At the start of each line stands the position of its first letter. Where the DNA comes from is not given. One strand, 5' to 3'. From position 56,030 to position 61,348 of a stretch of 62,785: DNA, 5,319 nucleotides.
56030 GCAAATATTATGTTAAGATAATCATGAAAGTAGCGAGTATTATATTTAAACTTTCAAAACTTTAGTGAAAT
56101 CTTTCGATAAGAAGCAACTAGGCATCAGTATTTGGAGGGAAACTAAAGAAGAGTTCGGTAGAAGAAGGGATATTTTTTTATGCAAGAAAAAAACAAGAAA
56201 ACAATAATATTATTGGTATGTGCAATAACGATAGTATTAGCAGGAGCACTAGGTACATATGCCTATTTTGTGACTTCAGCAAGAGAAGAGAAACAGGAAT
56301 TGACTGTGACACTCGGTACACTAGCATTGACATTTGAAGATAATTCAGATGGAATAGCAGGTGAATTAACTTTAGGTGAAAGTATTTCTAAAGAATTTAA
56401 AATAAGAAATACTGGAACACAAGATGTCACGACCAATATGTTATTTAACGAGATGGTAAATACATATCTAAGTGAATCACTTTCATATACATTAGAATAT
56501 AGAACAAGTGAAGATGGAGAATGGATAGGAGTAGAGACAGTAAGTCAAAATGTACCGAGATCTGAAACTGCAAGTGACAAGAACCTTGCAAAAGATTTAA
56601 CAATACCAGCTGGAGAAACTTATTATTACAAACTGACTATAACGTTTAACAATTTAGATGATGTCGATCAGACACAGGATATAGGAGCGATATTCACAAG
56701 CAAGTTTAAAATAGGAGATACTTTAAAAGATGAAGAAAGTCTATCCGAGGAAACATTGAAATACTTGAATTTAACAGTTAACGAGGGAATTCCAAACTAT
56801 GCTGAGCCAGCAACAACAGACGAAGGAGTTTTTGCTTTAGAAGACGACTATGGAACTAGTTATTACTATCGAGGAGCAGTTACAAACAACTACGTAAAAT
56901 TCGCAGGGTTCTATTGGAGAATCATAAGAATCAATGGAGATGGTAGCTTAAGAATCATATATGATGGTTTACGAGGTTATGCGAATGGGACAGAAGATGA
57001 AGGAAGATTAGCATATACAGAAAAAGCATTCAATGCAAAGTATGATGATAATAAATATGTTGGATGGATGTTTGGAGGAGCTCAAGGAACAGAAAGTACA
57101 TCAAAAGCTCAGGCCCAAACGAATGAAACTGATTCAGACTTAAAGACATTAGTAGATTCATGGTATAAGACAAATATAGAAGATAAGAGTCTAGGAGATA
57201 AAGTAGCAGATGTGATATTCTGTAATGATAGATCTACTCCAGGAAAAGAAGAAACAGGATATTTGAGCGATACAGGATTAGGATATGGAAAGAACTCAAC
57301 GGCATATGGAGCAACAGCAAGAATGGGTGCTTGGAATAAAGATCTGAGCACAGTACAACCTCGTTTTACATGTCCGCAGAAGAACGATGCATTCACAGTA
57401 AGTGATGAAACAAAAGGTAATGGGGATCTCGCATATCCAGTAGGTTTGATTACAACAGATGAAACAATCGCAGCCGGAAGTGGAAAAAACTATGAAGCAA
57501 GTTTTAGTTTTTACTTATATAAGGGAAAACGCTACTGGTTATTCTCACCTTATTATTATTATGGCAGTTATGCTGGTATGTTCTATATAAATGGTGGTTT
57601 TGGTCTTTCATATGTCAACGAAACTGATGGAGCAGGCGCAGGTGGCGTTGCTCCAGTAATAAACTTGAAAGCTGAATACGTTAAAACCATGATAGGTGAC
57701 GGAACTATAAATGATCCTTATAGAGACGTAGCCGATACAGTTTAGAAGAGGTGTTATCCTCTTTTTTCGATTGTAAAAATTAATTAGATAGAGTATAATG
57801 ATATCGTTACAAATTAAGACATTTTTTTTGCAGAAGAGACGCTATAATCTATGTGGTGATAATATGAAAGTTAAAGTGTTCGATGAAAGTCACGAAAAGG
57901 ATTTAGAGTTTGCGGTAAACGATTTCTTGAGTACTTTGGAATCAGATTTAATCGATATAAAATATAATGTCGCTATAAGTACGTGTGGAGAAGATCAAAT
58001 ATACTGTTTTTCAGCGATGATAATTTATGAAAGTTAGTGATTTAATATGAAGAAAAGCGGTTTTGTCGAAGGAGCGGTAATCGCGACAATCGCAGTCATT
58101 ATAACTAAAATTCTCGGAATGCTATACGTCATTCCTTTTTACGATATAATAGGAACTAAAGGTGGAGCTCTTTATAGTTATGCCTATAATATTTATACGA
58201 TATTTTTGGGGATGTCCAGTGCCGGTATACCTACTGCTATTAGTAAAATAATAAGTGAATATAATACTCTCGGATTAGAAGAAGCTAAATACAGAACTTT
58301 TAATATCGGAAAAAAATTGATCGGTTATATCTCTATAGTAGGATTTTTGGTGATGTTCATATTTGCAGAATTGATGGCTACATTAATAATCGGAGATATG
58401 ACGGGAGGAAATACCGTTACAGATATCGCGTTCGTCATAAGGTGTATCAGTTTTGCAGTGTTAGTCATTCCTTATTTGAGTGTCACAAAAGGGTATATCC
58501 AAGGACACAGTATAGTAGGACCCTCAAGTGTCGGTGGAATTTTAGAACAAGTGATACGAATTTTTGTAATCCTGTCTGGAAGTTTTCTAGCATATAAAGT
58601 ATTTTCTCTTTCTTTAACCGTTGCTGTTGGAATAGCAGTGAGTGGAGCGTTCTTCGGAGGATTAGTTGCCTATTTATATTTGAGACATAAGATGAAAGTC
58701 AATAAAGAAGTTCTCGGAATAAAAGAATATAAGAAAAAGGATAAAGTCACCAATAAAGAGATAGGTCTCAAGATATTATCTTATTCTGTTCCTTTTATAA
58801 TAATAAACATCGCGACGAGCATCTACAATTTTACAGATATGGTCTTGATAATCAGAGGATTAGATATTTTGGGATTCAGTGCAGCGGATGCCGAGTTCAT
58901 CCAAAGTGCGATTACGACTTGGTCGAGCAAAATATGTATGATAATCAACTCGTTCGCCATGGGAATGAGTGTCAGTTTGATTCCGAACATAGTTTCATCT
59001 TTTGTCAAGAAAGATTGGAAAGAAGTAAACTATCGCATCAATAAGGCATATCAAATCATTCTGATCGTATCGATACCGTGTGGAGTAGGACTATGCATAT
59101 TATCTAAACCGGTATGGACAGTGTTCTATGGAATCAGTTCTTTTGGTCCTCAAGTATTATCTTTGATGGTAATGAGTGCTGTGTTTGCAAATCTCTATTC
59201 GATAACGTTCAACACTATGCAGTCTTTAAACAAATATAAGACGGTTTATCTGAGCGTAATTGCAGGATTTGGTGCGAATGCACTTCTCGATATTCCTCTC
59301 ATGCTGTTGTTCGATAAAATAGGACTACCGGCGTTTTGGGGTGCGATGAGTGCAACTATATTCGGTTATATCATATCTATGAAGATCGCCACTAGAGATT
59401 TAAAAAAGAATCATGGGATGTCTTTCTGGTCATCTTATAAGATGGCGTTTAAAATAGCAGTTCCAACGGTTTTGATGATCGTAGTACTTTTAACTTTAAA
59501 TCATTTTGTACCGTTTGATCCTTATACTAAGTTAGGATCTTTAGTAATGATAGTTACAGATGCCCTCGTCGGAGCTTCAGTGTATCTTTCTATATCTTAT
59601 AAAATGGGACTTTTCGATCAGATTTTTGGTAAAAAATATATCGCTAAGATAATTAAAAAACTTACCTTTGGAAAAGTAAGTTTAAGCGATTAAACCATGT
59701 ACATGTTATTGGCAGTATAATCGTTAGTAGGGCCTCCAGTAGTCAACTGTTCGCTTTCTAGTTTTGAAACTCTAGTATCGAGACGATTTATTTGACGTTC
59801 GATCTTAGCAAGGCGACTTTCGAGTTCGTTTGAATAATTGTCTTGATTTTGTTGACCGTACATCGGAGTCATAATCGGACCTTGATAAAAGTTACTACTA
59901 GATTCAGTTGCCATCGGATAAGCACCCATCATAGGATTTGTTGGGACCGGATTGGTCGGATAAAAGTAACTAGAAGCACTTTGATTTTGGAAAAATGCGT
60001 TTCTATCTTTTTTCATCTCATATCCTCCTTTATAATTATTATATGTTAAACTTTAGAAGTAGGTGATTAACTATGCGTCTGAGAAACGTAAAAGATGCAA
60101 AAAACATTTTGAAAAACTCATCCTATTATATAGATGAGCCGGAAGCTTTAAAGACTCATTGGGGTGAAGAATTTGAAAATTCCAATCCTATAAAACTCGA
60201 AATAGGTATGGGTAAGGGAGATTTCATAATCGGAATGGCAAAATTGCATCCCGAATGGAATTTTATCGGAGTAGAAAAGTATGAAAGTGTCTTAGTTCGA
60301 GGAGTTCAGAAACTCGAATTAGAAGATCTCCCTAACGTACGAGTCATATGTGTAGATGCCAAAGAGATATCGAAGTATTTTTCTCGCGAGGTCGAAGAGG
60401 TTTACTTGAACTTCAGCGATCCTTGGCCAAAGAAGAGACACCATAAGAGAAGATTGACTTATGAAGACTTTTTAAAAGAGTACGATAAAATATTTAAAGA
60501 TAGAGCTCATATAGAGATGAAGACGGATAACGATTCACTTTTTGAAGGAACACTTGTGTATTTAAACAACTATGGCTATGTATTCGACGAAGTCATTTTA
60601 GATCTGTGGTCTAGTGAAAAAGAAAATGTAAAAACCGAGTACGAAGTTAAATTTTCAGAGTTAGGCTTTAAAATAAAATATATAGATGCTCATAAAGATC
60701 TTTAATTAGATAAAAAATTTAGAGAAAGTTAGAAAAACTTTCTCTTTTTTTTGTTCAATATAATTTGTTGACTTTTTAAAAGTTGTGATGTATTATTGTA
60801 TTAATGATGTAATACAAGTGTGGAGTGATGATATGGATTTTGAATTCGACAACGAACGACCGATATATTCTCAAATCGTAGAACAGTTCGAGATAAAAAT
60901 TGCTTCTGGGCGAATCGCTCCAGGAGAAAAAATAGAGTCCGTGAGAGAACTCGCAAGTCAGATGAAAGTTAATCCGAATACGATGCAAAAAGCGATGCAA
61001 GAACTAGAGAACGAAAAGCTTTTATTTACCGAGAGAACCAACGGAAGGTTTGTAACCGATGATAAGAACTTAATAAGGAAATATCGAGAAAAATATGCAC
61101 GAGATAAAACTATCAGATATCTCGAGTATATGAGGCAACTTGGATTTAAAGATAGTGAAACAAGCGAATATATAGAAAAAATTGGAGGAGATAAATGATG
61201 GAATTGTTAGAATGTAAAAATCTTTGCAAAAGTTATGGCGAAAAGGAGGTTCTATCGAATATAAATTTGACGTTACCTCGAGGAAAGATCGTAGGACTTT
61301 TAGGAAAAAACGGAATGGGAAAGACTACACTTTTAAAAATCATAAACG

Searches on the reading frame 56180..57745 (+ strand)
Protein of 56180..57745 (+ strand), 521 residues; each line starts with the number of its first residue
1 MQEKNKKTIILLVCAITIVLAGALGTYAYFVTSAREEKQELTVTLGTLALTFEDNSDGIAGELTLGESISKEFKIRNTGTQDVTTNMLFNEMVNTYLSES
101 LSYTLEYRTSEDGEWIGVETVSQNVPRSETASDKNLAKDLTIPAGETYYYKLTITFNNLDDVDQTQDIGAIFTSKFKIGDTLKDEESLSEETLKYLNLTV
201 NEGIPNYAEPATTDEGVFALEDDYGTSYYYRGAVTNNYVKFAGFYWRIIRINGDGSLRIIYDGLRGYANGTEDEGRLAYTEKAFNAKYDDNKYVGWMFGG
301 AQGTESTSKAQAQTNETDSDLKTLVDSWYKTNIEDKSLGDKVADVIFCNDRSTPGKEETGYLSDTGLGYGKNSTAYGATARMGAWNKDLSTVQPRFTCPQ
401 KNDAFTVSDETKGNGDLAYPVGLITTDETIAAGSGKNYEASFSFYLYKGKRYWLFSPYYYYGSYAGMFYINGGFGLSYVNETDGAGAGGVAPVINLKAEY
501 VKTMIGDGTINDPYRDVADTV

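Call 4: search_protein_families(library=pfam, proteins=[window:56180-57745:+], max_evalue=1)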
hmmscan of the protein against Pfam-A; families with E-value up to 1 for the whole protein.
window:56180-57745:+ (521 aa): 3 families
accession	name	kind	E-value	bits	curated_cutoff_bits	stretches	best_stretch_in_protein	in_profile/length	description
PF12389.13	Peptidase_M73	-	6.7e-06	26.5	22.5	1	13-91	12-86/196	Camelysin metallo-endopeptidase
PF25471.1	TM_PetC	-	0.14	12.4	37.1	1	11-32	16-37/48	Iron-sulfur subunit PetC transmembrane anchor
PF07760.16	DUF1616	-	0.27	10.8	31.6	1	7-88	151-230/307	Protein of unknown function (DUF1616)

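Call 5: search_protein_families(library=ncbifam, proteins=[window:56180-57745:+], max_evalue=1)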
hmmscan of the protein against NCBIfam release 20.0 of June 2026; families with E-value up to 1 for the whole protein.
window:56180-57745:+ (521 aa): 4 families
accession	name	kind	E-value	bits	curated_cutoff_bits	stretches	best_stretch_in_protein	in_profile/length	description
NF011895.0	PRK15368.1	equivalog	0.11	12.5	187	1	162-214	27-81/127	SPI-2 type III secretion system protein SpiC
NF011343.0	PRK14760.1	equivalog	0.14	12.1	54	1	6-23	3-20/24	protein YoaJ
NF005435.1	PRK07021.1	equivalog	0.17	11.7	131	1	3-39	3-39/157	flagellar basal body-associated protein FliL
NF004285.1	PRK05696.1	equivalog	0.31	10.8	179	1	4-40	14-50/171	flagellar basal body-associated protein FliL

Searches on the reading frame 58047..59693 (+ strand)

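Call 15: search_protein_families(library=pfam, proteins=[window:58047-59693:+], max_evalue=0.001)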
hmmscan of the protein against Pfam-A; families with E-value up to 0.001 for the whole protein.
window:58047-59693:+ (548 aa): 2 families
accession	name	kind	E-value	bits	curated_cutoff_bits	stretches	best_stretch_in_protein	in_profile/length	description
PF01943.22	Polysacc_synt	-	1.9e-24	87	28.2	1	7-316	2-271/274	Polysaccharide biosynthesis protein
PF03023.19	MurJ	-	2.4e-08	33.5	27.4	1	43-489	14-437/451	Lipid II flippase MurJ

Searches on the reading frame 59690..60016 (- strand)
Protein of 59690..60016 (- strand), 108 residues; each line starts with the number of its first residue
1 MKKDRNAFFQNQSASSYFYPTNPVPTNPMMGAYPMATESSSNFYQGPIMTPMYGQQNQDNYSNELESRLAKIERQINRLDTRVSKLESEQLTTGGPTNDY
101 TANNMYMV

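Call 35: search_protein_families(library=pfam, proteins=[window:59690-60016:-], max_evalue=0.1)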
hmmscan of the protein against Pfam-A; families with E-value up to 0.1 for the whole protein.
window:59690-60016:- (108 aa): 6 families
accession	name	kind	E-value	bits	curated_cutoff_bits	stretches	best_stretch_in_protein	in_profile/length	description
PF16526.10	CLZ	-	0.0079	17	26.7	1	57-90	21-54/71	C-terminal leucine zipper domain of cyclic nucleotide-gated channels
PF16093.10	PAC4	-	0.01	16.2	31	1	27-71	22-65/77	Proteasome assembly chaperone 4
PF10779.14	XhlA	-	0.013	16.1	34.7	1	64-89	1-26/67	Haemolysin XhlA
PF01920.25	Prefoldin_2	-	0.023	15.1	27.6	1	53-89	55-91/106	Prefoldin subunit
PF16326.10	ABC_tran_CTD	-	0.082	13.6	32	0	63-100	4-40/69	ABC transporter C-terminal domain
PF11365.13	SOGA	-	0.091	14.3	31.1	0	54-89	55-90/94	Protein SOGA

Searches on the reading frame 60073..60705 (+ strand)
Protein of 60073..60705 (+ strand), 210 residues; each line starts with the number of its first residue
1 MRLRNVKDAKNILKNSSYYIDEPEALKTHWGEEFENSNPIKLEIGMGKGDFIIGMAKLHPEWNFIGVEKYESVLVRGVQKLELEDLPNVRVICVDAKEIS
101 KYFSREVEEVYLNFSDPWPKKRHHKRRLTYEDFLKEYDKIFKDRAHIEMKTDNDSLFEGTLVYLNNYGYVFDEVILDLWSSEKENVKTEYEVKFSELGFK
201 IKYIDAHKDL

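Call 15: search_protein_families(library=pfam, proteins=[window:60073-60705:+], max_evalue=0.001)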
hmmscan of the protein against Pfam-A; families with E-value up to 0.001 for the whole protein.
window:60073-60705:+ (210 aa): 3 families
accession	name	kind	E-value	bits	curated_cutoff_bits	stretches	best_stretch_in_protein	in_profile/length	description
PF02390.23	Methyltransf_4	-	1.1e-40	139.3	24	1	38-201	2-170/173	Putative methyltransferase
PF24675.1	NpmA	-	0.00033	20.5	60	1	28-118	14-106/214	16S rRNA (adenine(1408)-N(1))-methyltransferase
PF13649.12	Methyltransf_25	-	0.00034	21.7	27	1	42-100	2-59/97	Methyltransferase domain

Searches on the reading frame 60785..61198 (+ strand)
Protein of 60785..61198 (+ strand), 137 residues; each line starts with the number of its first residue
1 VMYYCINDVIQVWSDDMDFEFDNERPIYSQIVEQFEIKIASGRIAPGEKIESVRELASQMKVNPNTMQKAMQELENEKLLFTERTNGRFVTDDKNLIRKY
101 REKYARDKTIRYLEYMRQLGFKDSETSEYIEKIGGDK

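Call 35: search_protein_families(library=pfam, proteins=[window:60785-61198:+], max_evalue=0.1)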
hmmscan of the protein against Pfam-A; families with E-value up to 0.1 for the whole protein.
window:60785-61198:+ (137 aa): 7 families
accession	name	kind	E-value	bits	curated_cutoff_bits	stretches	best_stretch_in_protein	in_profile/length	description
PF00392.27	GntR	-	5.9e-14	51.9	27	1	28-90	2-64/64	Bacterial regulatory proteins, gntR family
PF14502.12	HTH_41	-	0.00047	20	25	1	47-84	3-40/48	Helix-turn-helix domain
PF02082.26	Rrf2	-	0.0084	16.7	30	1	48-84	21-57/132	Iron-dependent Transcriptional regulator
PF01325.25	Fe_dep_repress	-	0.018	15.7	26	1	49-84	21-56/60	Iron dependent repressor, N-terminal DNA binding domain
PF13730.12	HTH_36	-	0.022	15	25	1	52-76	27-51/55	Helix-turn-helix domain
PF13545.12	HTH_Crp_2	-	0.087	13.2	27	0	53-84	25-55/70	Crp-like helix-turn-helix domain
PF01090.25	Ribosomal_S19e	-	0.096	12.9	29.4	0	58-93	87-122/137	Ribosomal protein S19e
